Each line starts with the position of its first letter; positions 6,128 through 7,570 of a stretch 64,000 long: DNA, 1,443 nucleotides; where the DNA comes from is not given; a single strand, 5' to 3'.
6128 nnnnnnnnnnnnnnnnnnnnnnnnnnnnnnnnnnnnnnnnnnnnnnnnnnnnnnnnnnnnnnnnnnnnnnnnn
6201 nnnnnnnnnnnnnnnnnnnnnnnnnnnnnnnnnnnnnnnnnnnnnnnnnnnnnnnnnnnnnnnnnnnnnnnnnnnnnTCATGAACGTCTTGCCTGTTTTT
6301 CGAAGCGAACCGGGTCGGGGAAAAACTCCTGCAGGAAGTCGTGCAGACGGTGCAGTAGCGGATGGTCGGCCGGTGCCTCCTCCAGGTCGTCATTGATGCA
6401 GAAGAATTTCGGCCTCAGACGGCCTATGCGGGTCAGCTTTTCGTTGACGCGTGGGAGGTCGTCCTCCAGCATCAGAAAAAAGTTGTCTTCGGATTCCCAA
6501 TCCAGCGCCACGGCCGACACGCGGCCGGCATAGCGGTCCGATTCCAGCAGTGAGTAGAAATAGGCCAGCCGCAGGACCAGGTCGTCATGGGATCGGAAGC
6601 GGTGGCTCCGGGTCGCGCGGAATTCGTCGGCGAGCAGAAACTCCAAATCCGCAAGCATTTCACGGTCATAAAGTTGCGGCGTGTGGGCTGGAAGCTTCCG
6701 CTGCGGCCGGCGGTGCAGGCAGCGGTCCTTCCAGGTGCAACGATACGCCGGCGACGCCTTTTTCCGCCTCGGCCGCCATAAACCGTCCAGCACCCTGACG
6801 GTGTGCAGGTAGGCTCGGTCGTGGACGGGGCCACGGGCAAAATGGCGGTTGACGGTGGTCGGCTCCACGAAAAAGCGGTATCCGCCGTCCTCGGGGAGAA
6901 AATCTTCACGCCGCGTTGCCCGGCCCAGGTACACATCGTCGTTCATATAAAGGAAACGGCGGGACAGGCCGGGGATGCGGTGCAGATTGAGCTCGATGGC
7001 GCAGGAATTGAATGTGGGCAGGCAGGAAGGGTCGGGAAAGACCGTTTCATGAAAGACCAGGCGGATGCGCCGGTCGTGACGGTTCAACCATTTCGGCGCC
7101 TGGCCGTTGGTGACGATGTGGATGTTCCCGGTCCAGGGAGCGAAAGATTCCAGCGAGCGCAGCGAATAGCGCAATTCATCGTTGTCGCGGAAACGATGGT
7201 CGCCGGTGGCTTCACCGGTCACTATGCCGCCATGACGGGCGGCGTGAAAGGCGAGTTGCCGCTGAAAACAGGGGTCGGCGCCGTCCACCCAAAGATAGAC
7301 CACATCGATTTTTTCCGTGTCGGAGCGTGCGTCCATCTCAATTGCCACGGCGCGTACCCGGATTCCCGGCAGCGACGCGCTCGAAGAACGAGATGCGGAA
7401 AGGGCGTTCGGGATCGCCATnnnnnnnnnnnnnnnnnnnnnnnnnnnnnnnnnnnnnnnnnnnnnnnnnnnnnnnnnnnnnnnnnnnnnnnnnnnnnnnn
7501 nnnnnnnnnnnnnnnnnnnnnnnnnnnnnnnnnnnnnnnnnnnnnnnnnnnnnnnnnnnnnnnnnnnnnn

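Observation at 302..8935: Stealth-centred phosphoglycan synthesis/export operon with an unusual accessory gene set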

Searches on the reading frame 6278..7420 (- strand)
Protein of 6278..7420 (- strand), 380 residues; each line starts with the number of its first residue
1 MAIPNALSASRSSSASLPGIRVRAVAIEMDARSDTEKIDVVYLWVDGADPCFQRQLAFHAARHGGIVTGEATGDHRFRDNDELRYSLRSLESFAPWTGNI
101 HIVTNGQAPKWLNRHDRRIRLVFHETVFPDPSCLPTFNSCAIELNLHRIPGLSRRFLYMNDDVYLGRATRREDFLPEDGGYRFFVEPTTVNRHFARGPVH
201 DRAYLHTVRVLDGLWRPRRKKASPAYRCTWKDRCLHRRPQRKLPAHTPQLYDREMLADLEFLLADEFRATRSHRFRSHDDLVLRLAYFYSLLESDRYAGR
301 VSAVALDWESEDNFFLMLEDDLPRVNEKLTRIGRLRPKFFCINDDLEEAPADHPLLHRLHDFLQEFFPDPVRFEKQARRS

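Call 5: search_protein_families(library=pfam, proteins=[window:6278-7420:-], max_evalue=0.01)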
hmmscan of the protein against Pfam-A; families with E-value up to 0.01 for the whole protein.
window:6278-7420:- (380 aa): 4 families
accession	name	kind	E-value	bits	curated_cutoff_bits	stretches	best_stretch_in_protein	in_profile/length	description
PF11380.13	Stealth_CR2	-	2.8e-42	143.7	39.4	1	76-180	1-105/108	Stealth protein CR2, conserved region 2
PF17103.10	Stealth_CR4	-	2e-11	44.1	27.4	1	332-379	3-49/55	Stealth protein CR4, conserved region 4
PF17102.10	Stealth_CR3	-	4.7e-11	42.9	24.2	1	245-283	1-39/49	Stealth protein CR3, conserved region 3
PF17101.10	Stealth_CR1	-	4.9e-10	39.4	27.2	1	36-57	1-22/29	Stealth protein CR1, conserved region 1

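Call 6: search_protein_families(library=ncbifam, proteins=[window:6278-7420:-], max_evalue=0.01)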
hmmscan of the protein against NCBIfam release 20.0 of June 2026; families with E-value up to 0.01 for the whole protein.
window:6278-7420:- (380 aa): 0 families

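Call 7: find_encoding_contigs(protein=window:6278-7420:-, flank=10000, max_places=6)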
Protein window:6278-7420:- (380 aa): no gene with exactly this product is on record in the collection.

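Call 9: find_homologous_proteins(query=window:6278-7420:-, max_evalue=1e-10)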
Query window:6278-7420:- (380 aa): 1787 proteins with E <= 1e-10 among 7189 candidates; the best 120 are listed.
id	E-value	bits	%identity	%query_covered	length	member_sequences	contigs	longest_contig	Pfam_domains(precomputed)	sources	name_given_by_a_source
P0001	1.2e-231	787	96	93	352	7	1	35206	PF11380.14,PF17102.11,PF17103.11,PF17101.11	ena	-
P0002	3.4e-174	597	75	92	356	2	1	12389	PF11380.14,PF17102.11,PF17103.11,PF17101.11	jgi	-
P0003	3.5e-167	574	73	91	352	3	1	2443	PF11380.14,PF17102.11,PF17103.11,PF17101.11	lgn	-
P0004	5.6e-161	554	66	100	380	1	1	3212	PF11380.14,PF17102.11,PF17103.11,PF17101.11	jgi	jgi:hypothetical protein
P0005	3.1e-156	538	70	89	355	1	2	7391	PF11380.14,PF17102.11,PF17103.11,PF17101.11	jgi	jgi:hypothetical protein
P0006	9.4e-138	477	64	90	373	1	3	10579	PF11380.14,PF17102.11,PF17103.11,PF17101.11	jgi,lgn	jgi:hypothetical protein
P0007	8.0e-117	409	54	90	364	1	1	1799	PF11380.14,PF17102.11,PF17103.11,PF17101.11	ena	-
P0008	1.1e-107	378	54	91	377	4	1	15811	PF11380.14,PF17102.11,PF17103.11,PF17101.11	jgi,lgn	-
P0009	1.2e-105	372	54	90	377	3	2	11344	PF11380.14,PF17102.11,PF17103.11,PF17101.11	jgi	jgi:hypothetical protein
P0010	4.5e-99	350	51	90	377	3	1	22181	PF11380.14,PF17102.11,PF17103.11,PF17101.11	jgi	jgi:hypothetical protein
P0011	1.8e-93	332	47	96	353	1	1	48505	PF11380.14,PF17102.11,PF17103.11,PF17101.11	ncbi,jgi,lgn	jgi:hypothetical protein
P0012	1.8e-93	332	47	94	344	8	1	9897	PF11380.14,PF17102.11,PF17103.11,PF17101.11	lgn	-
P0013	5.0e-92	327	48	89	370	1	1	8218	PF11380.14,PF17102.11,PF17101.11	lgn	-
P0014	5.1e-92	327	49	89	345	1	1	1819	PF11380.14,PF17102.11,PF17103.11,PF17101.11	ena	-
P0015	7.8e-92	326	48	90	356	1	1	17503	PF11380.14,PF17102.11,PF17103.11,PF17101.11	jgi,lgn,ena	-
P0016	8.1e-92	326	48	91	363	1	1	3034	PF11380.14,PF17102.11,PF17103.11,PF17101.11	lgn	-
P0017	4.2e-91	324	47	90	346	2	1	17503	PF11380.14,PF17102.11,PF17103.11,PF17101.11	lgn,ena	-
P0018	5.2e-91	324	49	90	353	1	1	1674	PF11380.14,PF17102.11,PF17103.11,PF17101.11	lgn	-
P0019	1.5e-90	322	48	91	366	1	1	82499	PF11380.14,PF17102.11,PF17101.11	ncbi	ncbi:MAG: stealth conserved region 3 domain-containing protein [Acidobacteriota bacterium]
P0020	1.5e-90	322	49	91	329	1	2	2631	PF11380.14,PF17102.11,PF17103.11,PF17101.11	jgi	jgi:stealth protein CR2/Stealth-like protein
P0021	2.1e-90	322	46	91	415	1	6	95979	PF11380.14,PF17102.11,PF17101.11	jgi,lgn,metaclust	metaclust:\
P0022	7.5e-90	320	46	91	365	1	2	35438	PF11380.14,PF17102.11,PF17103.11,PF17101.11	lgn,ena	-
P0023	9.3e-89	316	47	90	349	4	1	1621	PF11380.14,PF17102.11,PF17103.11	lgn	-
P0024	7.2e-88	313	49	88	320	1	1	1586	PF11380.14,PF17102.11,PF17103.11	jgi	-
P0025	1.1e-86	309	50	88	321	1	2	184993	PF11380.14,PF17102.11,PF17103.11,PF17101.11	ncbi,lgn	-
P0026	1.4e-86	309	49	91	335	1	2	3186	PF11380.14,PF17102.11,PF17103.11,PF17101.11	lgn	-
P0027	1.5e-86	309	48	90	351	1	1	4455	PF11380.14,PF17102.11,PF17103.11,PF17101.11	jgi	jgi:hypothetical protein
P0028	1.6e-86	309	50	91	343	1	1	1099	PF11380.14,PF17102.11,PF17103.11,PF17101.11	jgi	jgi:hypothetical protein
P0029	1.8e-86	309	50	93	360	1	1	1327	PF11380.14,PF17102.11,PF17101.11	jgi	jgi:hypothetical protein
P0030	2.1e-86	308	45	98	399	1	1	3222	PF11380.14,PF17102.11,PF17103.11,PF17101.11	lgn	-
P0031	3.9e-86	307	47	89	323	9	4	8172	PF11380.14,PF17102.11,PF17103.11,PF17101.11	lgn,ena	-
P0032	1.2e-85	306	45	90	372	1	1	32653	PF11380.14,PF17102.11,PF17103.11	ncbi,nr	ncbi:MAG: stealth conserved region 3 domain-containing protein [Candidatus Riflebacteria bacterium]|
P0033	2.1e-85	305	47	90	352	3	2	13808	PF11380.14,PF17102.11,PF17103.11,PF17101.11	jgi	jgi:hypothetical protein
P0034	2.2e-85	305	48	92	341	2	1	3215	PF11380.14,PF17102.11,PF17103.11,PF17101.11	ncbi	-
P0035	5.5e-85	304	50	90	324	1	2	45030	PF11380.14,PF17102.11,PF17103.11,PF17101.11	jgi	jgi:hypothetical protein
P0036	1.0e-84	303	50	88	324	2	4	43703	PF11380.14,PF17102.11,PF17103.11,PF17101.11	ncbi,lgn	ncbi:MAG: stealth family protein [Bryobacteraceae bacterium]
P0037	1.1e-84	303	49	81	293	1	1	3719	PF11380.14,PF17102.11,PF17103.11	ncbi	ncbi:MAG: stealth conserved region 3 domain-containing protein, partial [Candidatus Binatia bacteriu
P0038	2.5e-84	302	44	96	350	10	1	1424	PF11380.14,PF17102.11,PF17103.11,PF17101.11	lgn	-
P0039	3.2e-84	301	45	90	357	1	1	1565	PF11380.14,PF17102.11,PF17103.11,PF17101.11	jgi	jgi:hypothetical protein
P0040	3.4e-84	301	47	90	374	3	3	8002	PF11380.14,PF17102.11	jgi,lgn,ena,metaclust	metaclust:\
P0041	4.0e-84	301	44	95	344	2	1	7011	PF11380.14,PF17102.11,PF17103.11,PF17101.11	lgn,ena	-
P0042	4.1e-84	301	48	91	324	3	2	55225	PF11380.14,PF17102.11,PF17103.11,PF17101.11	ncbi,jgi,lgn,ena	-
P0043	9.1e-84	300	47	89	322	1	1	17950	PF11380.14,PF17102.11,PF17103.11,PF17101.11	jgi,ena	-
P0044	1.3e-83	299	49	88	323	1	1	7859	PF11380.14,PF17102.11,PF17103.11,PF17101.11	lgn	-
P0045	1.4e-83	299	44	96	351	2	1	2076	PF11380.14,PF17102.11,PF17103.11,PF17101.11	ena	-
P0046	3.2e-83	298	48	86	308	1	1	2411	PF11380.14,PF17102.11,PF17103.11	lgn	-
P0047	3.6e-83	298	44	91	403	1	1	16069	PF11380.14,PF17102.11,PF17103.11,PF17101.11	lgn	-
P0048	1.9e-82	295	46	91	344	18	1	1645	PF11380.14,PF17102.11,PF17103.11,PF17101.11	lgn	-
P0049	2.2e-82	295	46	90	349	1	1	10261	PF11380.14,PF17102.11,PF17103.11,PF17101.11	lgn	-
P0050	2.7e-82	295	48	90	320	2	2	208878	PF11380.14,PF17102.11,PF17103.11,PF17101.11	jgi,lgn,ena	-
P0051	3.4e-82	295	47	91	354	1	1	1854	PF11380.14,PF17102.11,PF17101.11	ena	-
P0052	3.6e-82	294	46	89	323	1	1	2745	PF11380.14,PF17102.11,PF17103.11,PF17101.11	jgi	jgi:hypothetical protein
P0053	3.8e-82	294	46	91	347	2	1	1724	PF11380.14,PF17102.11,PF17101.11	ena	-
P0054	4.7e-82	294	47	88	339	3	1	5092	PF11380.14,PF17102.11,PF17101.11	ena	-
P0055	1.3e-81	293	46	93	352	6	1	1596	PF11380.14,PF17102.11,PF17101.11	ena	-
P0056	1.5e-81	292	47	90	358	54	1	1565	PF11380.14,PF17102.11,PF17103.11,PF17101.11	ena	-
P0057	1.6e-81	292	48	88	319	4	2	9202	PF11380.14,PF17102.11,PF17103.11,PF17101.11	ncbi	ncbi:MAG: Stealth CR1 domain-containing protein [Bryobacteraceae bacterium]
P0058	1.9e-81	292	45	91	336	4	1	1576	PF11380.14,PF17102.11,PF17103.11,PF17101.11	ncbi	-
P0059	2.2e-81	292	47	91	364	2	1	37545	PF11380.14,PF17102.11,PF17103.11,PF17101.11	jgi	jgi:hypothetical protein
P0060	2.6e-81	292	48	90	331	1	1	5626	PF11380.14,PF17102.11,PF17103.11,PF17101.11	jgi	-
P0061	2.7e-81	292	49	88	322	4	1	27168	PF11380.14,PF17102.11,PF17103.11,PF17101.11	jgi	jgi:hypothetical protein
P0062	2.7e-81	292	45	90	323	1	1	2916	PF11380.14,PF17102.11,PF17103.11,PF17101.11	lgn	-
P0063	3.3e-81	291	48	91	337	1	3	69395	PF11380.14,PF17102.11,PF17103.11,PF17101.11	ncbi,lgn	-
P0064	3.6e-81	291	47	91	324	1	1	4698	PF11380.14,PF17102.11,PF17103.11,PF17101.11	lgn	-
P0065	3.8e-81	291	46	90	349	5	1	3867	PF11380.14,PF17102.11,PF17103.11,PF17101.11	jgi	jgi:hypothetical protein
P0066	4.1e-81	291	43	95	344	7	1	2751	PF11380.14,PF17102.11,PF17103.11,PF17101.11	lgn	-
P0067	6.0e-81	290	45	91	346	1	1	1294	PF11380.14,PF17102.11,PF17101.11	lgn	-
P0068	7.0e-81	290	48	84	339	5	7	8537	PF11380.14,PF17102.11,PF17101.11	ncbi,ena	-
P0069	1.3e-80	289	48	90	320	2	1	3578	PF11380.14,PF17102.11,PF17103.11,PF17101.11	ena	-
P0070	1.3e-80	289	49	88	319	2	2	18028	PF11380.14,PF17102.11,PF17101.11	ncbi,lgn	-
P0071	1.6e-80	289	46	91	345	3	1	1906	PF11380.14,PF17102.11,PF17101.11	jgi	jgi:hypothetical protein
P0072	1.9e-80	289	44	91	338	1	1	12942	PF11380.14,PF17102.11,PF17103.11,PF17101.11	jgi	jgi:hypothetical protein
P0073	1.9e-80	289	46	90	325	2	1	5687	PF11380.14,PF17102.11,PF17103.11,PF17101.11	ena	-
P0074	2.1e-80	289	47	93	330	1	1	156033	PF11380.14,PF17103.11,PF17101.11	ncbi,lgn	-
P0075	2.4e-80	288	45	91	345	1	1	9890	PF11380.14,PF17102.11,PF17101.11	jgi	jgi:hypothetical protein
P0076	2.8e-80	288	45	91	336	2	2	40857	PF11380.14,PF17102.11,PF17103.11,PF17101.11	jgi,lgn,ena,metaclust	metaclust:\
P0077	2.9e-80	288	44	91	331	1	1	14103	PF11380.14,PF17102.11,PF17103.11,PF17101.11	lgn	-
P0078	4.4e-80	288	49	83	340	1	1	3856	PF11380.14,PF17102.11,PF17101.11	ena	-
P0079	1.1e-79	286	45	92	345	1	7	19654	PF11380.14,PF17102.11,PF17103.11,PF17101.11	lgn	-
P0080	1.4e-79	286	45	92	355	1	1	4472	PF11380.14,PF17102.11,PF17103.11,PF17101.11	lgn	-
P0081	1.6e-79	286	46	89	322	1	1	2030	PF11380.14,PF17102.11,PF17103.11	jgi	jgi:hypothetical protein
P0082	1.9e-79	285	45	90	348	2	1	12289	PF11380.14,PF17102.11,PF17103.11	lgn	-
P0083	2.0e-79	285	46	88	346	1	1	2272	PF11380.14,PF17102.11,PF17101.11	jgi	jgi:hypothetical protein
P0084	2.0e-79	285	48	88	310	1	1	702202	PF11380.14,PF17102.11,PF17101.11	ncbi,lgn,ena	-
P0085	2.2e-79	285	43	95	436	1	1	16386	PF11380.14,PF17102.11,PF17103.11,PF17101.11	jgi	jgi:hypothetical protein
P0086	2.3e-79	285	44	96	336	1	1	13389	PF11380.14,PF17102.11,PF17103.11,PF17101.11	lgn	-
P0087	2.5e-79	285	45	89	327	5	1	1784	PF11380.14,PF17102.11,PF17103.11,PF17101.11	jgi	-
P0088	4.2e-79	284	44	91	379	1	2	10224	PF11380.14,PF17102.11,PF17103.11,PF17101.11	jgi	-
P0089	6.0e-79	284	48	91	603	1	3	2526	PF13847.13,PF11380.14,PF13489.13,PF17102.11,PF13649.13,PF17103.11,PF08241.19,PF08242.19,PF17101.11,PF05401.17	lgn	-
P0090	8.8e-79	283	43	94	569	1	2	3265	PF11380.14,PF17102.11,PF17103.11,PF03567.21,PF17101.11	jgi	-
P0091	8.9e-79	283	44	91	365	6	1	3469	PF11380.14,PF17102.11,PF17103.11,PF17101.11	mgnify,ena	mgnify:CR=1 FL=1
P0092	1.1e-78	283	50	88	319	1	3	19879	PF11380.14,PF17102.11,PF17101.11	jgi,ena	jgi:hypothetical protein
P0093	1.5e-78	282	45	89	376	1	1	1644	PF11380.14,PF17102.11,PF17103.11,PF17101.11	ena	-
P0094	1.6e-78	282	47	89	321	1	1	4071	PF11380.14,PF17102.11,PF17103.11,PF17101.11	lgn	-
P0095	1.9e-78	282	44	89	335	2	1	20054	PF11380.14,PF17102.11,PF17103.11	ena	-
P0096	2.1e-78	282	46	88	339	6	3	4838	PF11380.14,PF17102.11,PF17103.11,PF17101.11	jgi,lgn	jgi:hypothetical protein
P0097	2.2e-78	282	46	90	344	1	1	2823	PF11380.14,PF17102.11,PF17103.11,PF17101.11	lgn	-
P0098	3.6e-78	281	43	90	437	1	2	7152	PF11380.14,PF17102.11,PF17103.11,PF17101.11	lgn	-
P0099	4.3e-78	281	45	91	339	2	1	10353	PF11380.14,PF17102.11,PF17101.11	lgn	-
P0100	5.0e-78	281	45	89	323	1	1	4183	PF11380.14,PF17102.11,PF17101.11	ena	-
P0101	5.3e-78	281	45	89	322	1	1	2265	PF11380.14,PF17102.11,PF17103.11,PF17101.11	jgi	jgi:hypothetical protein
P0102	7.6e-78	280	45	92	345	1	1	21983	PF11380.14,PF17102.11,PF17101.11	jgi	jgi:hypothetical protein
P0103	9.8e-78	280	43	92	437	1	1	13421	PF11380.14,PF17102.11,PF17103.11,PF17101.11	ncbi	-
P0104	1.2e-77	280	46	91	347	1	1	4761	PF11380.14,PF17102.11,PF17101.11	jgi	jgi:hypothetical protein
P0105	1.4e-77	279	33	89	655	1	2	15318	PF11380.14,PF17103.11,PF17101.11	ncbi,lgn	ncbi:MAG: Stealth CR1 domain-containing protein [Rikenellaceae bacterium]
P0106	1.4e-77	279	47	91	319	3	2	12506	PF11380.14,PF17102.11,PF17101.11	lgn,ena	-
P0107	1.8e-77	279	45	91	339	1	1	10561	PF11380.14,PF17102.11,PF17103.11,PF17101.11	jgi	jgi:Stealth protein CR2, conserved region 2/Stealth protein CR4, conserved region 4/Stealth protein 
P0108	1.9e-77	279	48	88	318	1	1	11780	PF11380.14,PF17102.11,PF17101.11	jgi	jgi:hypothetical protein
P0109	2.0e-77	279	44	90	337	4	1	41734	PF11380.14,PF17102.11,PF17101.11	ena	-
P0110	2.2e-77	279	44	89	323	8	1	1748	PF11380.14,PF17102.11,PF17103.11,PF17101.11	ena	-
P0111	3.2e-77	278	46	91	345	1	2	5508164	PF11380.14,PF17102.11,PF17101.11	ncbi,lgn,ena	-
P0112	3.7e-77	278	48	90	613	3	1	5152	PF13847.13,PF11380.14,PF13489.13,PF17102.11,PF13649.13,PF17103.11,PF08241.19,PF08242.19,PF17101.11,PF05401.17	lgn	-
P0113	3.8e-77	278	45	91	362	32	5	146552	PF11380.14,PF17102.11,PF17103.11,PF17101.11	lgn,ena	-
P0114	4.9e-77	278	45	87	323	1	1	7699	PF11380.14,PF17102.11,PF17103.11,PF17101.11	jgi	jgi:hypothetical protein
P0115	5.3e-77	277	43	91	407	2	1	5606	PF11380.14,PF17102.11,PF17103.11,PF17101.11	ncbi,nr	ncbi:MAG TPA: stealth family protein [Chloroflexota bacterium]|nr:stealth family protein [Chloroflex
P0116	6.7e-77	277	47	88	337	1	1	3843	PF11380.14,PF17102.11,PF17101.11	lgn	-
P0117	6.7e-77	277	45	90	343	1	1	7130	PF11380.14,PF17102.11,PF17101.11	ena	-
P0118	8.9e-77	277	45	90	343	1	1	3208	PF11380.14,PF17102.11,PF17103.11,PF17101.11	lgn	-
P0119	1.2e-76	276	45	91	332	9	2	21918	PF11380.14,PF17102.11,PF17103.11,PF17101.11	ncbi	ncbi:MAG: stealth conserved region 3 domain-containing protein [Smithella sp.]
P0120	1.6e-76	276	42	95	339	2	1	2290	PF11380.14,PF17102.11,PF17103.11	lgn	-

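Call 10: find_encoding_contigs(protein=P0001, flank=10000, max_places=3)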
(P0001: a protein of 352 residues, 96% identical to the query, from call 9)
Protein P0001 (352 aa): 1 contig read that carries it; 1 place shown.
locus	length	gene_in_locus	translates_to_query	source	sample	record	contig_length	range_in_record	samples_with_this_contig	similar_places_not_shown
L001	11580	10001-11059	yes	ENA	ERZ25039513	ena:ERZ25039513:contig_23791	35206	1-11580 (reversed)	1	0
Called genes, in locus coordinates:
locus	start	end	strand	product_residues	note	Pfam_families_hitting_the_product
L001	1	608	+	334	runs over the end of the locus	PF13183:Fer4_8, PF13237:Fer4_10 (faint), PF12838:Fer4_7 (weak), PF13187:Fer4_9 (weak), PF13484:Fer4_16 (weak), PF13534:Fer4_17, PF02754:CCG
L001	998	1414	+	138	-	-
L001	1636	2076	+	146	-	-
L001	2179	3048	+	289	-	PF02874:ATP-synt_ab_N (weak), PF16886:ATP-synt_ab_Xtn, PF00006:ATP-synt_ab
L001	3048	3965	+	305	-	PF00006:ATP-synt_ab, PF22919:ATP-synt_VA_C (weak)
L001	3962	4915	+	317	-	PF02874:ATP-synt_ab_N, PF00006:ATP-synt_ab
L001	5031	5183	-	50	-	-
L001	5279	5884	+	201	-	PF01813:ATP-synt_D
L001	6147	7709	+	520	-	PF01496:V_ATPase_I (faint)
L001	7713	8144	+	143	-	PF00137:ATP-synt_C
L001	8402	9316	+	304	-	PF02585:PIG-L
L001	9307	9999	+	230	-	PF05401:NodS, PF13489:Methyltransf_23, PF05175:MTS (weak), PF08241:Methyltransf_11, PF08242:Methyltransf_12, PF13649:Methyltransf_25, PF13847:Methyltransf_31 (weak)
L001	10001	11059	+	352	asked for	PF17101:Stealth_CR1, PF11380:Stealth_CR2, PF17102:Stealth_CR3, PF17103:Stealth_CR4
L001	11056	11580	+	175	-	?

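Call 11: find_encoding_contigs(protein=P0002, flank=10000, max_places=3)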
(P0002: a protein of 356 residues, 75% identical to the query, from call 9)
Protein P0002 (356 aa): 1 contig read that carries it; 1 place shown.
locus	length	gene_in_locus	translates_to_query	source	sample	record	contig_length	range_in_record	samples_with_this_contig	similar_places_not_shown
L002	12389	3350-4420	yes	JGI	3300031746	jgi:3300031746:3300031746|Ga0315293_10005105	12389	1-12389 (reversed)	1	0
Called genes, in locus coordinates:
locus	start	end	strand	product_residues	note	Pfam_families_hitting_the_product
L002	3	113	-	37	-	?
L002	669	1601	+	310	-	PF01676:Metalloenzyme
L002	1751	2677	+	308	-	PF02585:PIG-L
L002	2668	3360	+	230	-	PF05401:NodS, PF13489:Methyltransf_23, PF05175:MTS (weak), PF13847:Methyltransf_31 (weak), PF08241:Methyltransf_11, PF08242:Methyltransf_12, PF13649:Methyltransf_25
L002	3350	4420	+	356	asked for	PF17101:Stealth_CR1, PF11380:Stealth_CR2, PF17102:Stealth_CR3, PF17103:Stealth_CR4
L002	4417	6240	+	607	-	PF00005:ABC_tran, PF13304:AAA_21 (weak), PF02463:SMC_N (weak)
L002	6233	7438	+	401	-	PF00534:Glycos_transf_1 (faint)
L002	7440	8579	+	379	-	PF00534:Glycos_transf_1 (faint), PF20706:GT4-conflict (weak)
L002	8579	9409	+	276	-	PF04488:Gly_transf_sug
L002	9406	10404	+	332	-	PF13641:Glyco_tranf_2_3, PF00535:Glycos_transf_2, PF10111:Glyco_tranf_2_2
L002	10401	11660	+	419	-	PF00534:Glycos_transf_1, PF13692:Glyco_trans_1_4, PF13524:Glyco_trans_1_2 (weak)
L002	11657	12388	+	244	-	?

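Call 12: find_encoding_contigs(protein=P0010, flank=10000, max_places=2)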
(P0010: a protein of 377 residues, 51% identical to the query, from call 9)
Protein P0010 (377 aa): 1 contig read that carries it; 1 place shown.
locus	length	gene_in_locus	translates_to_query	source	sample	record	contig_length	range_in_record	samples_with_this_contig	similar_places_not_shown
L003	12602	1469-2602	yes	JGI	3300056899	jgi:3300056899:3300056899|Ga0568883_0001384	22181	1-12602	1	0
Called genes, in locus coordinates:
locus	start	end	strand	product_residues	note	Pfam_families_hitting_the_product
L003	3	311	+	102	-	?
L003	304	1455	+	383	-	PF13439:Glyco_transf_4, PF13477:Glyco_trans_4_2, PF13579:Glyco_trans_4_4, PF00534:Glycos_transf_1, PF13692:Glyco_trans_1_4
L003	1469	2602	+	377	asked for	PF17101:Stealth_CR1, PF11380:Stealth_CR2, PF17102:Stealth_CR3, PF17103:Stealth_CR4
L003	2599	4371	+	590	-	PF00005:ABC_tran, PF13304:AAA_21 (weak), PF02463:SMC_N (weak)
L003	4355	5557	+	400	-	PF20706:GT4-conflict (faint), PF00534:Glycos_transf_1 (weak)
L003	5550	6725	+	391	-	PF20706:GT4-conflict (weak), PF00534:Glycos_transf_1 (weak)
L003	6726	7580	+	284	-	PF04488:Gly_transf_sug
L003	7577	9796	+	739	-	PF00535:Glycos_transf_2, PF10111:Glyco_tranf_2_2, PF13641:Glyco_tranf_2_3, PF00534:Glycos_transf_1, PF13692:Glyco_trans_1_4, PF13524:Glyco_trans_1_2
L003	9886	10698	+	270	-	PF00756:Esterase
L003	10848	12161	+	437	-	-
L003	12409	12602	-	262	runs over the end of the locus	PF01209:Ubie_methyltran, PF01135:PCMT (weak), PF13489:Methyltransf_23, PF13847:Methyltransf_31, PF08241:Methyltransf_11, PF08242:Methyltransf_12, PF13649:Methyltransf_25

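Call 13: find_encoding_contigs(protein=P0008, flank=10000, max_places=2)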
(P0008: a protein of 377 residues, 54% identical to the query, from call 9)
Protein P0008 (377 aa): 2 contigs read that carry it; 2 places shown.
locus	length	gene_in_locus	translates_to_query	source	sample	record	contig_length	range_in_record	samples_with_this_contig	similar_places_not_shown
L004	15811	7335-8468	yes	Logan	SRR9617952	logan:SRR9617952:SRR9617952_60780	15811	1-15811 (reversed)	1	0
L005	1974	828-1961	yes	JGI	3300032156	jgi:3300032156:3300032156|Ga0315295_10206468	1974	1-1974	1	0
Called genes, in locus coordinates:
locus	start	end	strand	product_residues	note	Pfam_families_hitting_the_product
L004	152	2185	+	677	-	PF04932:Wzy_C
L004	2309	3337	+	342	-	PF00953:Glycos_transf_4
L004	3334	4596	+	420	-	PF01593:Amino_oxidase, PF13450:NAD_binding_8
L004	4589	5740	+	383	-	PF13439:Glyco_transf_4, PF13477:Glyco_trans_4_2, PF13579:Glyco_trans_4_4, PF00534:Glycos_transf_1, PF13692:Glyco_trans_1_4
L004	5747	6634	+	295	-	PF02585:PIG-L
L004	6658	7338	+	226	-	PF05401:NodS, PF13489:Methyltransf_23 (weak), PF05175:MTS (weak), PF08241:Methyltransf_11, PF08242:Methyltransf_12, PF13649:Methyltransf_25, PF13847:Methyltransf_31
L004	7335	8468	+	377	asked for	PF17101:Stealth_CR1, PF11380:Stealth_CR2, PF17102:Stealth_CR3, PF17103:Stealth_CR4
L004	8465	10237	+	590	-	PF00005:ABC_tran, PF13304:AAA_21 (faint), PF02463:SMC_N (weak)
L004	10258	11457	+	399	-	PF20706:GT4-conflict (weak), PF00534:Glycos_transf_1 (weak)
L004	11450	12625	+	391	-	-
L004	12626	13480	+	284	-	PF04488:Gly_transf_sug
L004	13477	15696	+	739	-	PF00535:Glycos_transf_2, PF10111:Glyco_tranf_2_2, PF13641:Glyco_tranf_2_3, PF00534:Glycos_transf_1, PF13692:Glyco_trans_1_4, PF13524:Glyco_trans_1_2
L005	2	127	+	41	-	?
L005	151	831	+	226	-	PF05401:NodS, PF13489:Methyltransf_23 (weak), PF05175:MTS (weak), PF08241:Methyltransf_11, PF08242:Methyltransf_12, PF13649:Methyltransf_25, PF13847:Methyltransf_31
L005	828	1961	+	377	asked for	PF17101:Stealth_CR1, PF11380:Stealth_CR2, PF17102:Stealth_CR3, PF17103:Stealth_CR4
